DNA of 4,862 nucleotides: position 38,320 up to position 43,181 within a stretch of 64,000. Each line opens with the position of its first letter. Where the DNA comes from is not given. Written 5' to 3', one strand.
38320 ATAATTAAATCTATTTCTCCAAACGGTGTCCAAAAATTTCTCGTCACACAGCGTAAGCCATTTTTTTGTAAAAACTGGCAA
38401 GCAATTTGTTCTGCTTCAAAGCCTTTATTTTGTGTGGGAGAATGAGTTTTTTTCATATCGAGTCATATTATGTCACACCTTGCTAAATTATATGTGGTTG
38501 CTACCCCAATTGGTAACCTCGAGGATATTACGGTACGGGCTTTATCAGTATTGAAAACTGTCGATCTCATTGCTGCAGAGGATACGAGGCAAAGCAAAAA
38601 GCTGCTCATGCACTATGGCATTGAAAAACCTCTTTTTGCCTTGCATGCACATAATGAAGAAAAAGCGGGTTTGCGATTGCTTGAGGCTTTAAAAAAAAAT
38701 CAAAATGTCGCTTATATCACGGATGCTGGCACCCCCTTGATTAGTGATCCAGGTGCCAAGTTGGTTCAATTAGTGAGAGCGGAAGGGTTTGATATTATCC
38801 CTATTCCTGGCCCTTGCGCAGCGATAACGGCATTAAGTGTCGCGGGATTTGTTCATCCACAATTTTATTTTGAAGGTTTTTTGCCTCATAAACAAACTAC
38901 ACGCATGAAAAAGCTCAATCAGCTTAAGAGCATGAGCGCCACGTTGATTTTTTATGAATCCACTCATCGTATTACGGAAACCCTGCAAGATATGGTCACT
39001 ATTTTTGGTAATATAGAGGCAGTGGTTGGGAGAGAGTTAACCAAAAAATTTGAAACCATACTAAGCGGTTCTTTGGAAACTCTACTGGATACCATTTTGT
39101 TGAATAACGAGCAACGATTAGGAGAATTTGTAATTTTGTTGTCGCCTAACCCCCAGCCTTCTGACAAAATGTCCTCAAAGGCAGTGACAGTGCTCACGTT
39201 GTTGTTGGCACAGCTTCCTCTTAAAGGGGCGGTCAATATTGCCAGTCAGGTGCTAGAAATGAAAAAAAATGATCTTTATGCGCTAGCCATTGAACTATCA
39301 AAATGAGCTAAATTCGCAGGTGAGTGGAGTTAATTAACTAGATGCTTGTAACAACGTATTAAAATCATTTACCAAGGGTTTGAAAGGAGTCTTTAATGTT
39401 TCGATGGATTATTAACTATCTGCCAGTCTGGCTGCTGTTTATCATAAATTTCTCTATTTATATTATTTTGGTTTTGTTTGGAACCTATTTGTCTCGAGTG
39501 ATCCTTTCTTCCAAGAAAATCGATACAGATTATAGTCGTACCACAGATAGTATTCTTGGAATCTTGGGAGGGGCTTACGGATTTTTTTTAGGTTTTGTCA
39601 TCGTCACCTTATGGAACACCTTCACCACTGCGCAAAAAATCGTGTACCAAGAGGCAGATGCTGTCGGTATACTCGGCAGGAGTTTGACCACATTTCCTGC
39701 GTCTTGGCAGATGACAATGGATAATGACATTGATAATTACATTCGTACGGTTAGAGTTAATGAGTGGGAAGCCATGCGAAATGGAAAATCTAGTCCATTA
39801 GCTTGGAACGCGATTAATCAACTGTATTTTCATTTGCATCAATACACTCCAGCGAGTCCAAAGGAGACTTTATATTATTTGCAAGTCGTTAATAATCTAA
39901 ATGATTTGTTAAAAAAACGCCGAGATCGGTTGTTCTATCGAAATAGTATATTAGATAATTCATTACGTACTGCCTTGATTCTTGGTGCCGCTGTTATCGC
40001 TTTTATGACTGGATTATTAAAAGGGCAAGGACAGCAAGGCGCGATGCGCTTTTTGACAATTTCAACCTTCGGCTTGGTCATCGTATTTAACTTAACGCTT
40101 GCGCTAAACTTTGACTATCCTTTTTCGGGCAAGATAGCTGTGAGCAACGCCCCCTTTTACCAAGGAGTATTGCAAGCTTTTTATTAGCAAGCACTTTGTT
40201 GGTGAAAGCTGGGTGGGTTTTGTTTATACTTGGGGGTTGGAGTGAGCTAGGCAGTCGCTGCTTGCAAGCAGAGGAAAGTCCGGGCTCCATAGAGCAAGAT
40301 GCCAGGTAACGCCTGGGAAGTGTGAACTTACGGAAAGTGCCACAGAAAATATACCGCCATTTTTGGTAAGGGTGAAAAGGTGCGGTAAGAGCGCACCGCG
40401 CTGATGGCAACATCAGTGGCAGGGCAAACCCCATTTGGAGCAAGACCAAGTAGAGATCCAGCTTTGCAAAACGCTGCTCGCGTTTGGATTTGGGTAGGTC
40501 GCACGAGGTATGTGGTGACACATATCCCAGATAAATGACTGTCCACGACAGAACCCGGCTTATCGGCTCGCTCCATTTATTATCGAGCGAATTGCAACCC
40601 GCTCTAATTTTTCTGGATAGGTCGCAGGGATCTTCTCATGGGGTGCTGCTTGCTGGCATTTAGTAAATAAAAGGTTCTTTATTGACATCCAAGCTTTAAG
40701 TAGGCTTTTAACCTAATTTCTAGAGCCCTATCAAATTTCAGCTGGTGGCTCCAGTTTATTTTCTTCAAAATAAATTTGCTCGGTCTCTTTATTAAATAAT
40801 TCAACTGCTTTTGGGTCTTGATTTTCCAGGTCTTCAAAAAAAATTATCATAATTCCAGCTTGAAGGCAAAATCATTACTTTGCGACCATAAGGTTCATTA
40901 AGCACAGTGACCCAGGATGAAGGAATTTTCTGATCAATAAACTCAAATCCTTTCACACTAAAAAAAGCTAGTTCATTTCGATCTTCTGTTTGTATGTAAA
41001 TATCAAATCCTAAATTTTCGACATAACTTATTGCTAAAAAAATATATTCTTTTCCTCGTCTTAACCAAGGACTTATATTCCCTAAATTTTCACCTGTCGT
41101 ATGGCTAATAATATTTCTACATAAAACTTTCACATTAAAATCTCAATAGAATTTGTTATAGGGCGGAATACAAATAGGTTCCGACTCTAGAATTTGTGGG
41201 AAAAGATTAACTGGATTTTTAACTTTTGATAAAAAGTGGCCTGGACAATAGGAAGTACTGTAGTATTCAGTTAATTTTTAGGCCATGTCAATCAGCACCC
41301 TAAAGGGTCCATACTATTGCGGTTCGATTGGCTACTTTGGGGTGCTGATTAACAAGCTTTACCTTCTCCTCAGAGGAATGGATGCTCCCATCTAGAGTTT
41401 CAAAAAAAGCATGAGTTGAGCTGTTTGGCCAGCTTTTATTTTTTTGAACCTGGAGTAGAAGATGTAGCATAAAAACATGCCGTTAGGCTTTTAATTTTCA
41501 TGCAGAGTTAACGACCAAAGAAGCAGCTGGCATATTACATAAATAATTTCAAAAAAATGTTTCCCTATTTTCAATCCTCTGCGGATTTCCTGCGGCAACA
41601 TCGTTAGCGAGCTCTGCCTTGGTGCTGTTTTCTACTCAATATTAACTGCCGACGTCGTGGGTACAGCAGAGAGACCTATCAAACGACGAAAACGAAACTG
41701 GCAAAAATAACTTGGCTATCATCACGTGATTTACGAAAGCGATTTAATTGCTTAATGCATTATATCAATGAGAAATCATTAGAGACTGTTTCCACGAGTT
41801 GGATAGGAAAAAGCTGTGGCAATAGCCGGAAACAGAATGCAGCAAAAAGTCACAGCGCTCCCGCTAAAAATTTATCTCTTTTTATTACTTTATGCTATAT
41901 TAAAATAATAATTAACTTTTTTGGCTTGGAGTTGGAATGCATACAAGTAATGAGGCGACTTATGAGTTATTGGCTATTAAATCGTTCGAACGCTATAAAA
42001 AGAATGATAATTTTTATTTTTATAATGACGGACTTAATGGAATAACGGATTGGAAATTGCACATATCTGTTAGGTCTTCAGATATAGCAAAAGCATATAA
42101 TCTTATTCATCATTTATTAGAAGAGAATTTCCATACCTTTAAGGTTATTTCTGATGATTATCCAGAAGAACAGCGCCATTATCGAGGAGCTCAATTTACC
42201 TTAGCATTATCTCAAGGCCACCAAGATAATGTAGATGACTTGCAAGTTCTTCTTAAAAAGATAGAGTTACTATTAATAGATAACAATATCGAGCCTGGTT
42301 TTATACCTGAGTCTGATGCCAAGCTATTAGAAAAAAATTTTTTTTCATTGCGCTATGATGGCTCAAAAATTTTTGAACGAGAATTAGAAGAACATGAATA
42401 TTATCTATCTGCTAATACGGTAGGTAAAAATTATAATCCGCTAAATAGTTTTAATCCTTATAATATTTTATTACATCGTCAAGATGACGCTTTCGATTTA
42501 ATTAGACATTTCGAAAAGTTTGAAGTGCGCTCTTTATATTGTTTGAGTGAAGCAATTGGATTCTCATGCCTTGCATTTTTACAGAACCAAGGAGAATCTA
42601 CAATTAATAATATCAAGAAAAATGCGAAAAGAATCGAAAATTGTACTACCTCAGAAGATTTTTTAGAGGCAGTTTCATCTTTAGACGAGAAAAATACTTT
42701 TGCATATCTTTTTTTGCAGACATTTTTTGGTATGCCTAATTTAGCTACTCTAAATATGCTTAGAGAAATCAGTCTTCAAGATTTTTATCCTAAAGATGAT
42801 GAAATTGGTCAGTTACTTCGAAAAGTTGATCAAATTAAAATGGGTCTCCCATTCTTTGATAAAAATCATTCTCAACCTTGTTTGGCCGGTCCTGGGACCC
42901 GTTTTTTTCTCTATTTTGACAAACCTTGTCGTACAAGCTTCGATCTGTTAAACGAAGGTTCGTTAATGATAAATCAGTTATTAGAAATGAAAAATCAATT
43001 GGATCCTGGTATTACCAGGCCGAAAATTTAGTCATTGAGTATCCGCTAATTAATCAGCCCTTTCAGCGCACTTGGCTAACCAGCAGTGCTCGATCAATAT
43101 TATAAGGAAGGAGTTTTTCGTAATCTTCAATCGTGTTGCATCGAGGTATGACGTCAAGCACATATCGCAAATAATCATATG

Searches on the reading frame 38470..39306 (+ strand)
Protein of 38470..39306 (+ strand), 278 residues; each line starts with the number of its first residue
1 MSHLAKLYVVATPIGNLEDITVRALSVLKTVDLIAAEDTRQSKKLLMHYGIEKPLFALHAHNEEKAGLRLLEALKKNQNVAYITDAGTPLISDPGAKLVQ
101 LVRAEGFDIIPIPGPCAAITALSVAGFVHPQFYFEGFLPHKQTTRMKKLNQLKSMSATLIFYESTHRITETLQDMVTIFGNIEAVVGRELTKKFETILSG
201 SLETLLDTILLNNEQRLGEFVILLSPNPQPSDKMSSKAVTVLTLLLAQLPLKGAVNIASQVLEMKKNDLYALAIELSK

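Call 15: search_protein_families(library=pfam, proteins=[window:38470-39306:+], max_evalue=0.01)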
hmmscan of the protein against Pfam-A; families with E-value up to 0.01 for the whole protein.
window:38470-39306:+ (278 aa): 2 families
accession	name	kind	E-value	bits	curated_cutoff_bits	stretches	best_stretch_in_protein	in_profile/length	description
PF00590.25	TP_methylase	-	2e-31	110.1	27.8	1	6-205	1-211/212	Tetrapyrrole (Corrin/Porphyrin) Methylases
PF23016.2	RsmI_C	-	1.8e-09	37.7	27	1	237-276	6-45/46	RsmI C-terminal HTH domain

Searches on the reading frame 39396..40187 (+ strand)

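Call 15: search_protein_families(library=pfam, proteins=[window:39396-40187:+], max_evalue=0.01)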
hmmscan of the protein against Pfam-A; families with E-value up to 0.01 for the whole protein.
window:39396-40187:+ (263 aa): 1 family
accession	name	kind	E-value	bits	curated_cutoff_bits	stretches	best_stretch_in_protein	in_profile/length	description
PF14023.12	Bestrophin-like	-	5.6e-44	150.9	32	1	22-254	3-232/232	Bestrophin-like domain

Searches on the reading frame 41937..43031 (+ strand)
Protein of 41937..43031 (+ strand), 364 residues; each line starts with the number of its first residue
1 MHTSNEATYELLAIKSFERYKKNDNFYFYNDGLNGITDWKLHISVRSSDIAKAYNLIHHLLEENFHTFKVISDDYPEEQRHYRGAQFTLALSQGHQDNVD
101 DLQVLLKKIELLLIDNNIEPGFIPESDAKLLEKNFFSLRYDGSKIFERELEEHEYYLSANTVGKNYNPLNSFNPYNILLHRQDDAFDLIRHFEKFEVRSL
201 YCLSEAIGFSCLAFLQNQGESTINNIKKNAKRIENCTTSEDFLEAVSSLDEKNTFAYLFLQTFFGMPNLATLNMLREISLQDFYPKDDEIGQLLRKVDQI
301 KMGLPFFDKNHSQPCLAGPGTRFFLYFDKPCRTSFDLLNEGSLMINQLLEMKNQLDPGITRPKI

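Call 15: search_protein_families(library=pfam, proteins=[window:41937-43031:+], max_evalue=0.01)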
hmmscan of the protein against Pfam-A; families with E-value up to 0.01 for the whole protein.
window:41937-43031:+ (364 aa): 1 family
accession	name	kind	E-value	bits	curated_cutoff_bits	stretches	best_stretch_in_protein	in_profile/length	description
PF03536.20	VRP3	-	0.00042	20.3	25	1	40-140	103-213/240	Salmonella virulence-associated 28kDa protein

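Call 34: search_protein_families(library=padloc, proteins=[window:41937-43031:+], max_evalue=1)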
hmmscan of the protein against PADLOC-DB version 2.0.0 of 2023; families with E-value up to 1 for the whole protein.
window:41937-43031:+ (364 aa): 0 families

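Call 35: search_protein_families(library=phrogs, proteins=[window:41937-43031:+], max_evalue=1)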
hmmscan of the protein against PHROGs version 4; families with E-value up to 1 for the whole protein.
window:41937-43031:+ (364 aa): 3 families
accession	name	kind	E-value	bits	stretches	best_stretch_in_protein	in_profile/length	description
phrog_36948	-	unknown function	0.018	15.8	1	133-219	60-147/215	-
phrog_38326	-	unknown function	0.056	14.4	1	59-90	30-62/77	-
phrog_38782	-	unknown function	0.28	11.9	0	161-185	12-35/51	-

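Call 52: search_solved_structures(query=window:41937-43031:+, max_evalue=1)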
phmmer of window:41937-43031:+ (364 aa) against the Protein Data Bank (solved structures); distinct sequences matched with E-value up to 1: 0.

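Call 67: find_homologous_proteins(query=window:41937-43031:+, max_evalue=0.001)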
Query window:41937-43031:+ (364 aa): 1 proteins with E <= 0.001 among 1621 candidates.
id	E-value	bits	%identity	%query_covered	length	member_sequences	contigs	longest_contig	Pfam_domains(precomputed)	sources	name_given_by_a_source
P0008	3.4e-244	827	100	100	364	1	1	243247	PF03536.22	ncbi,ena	-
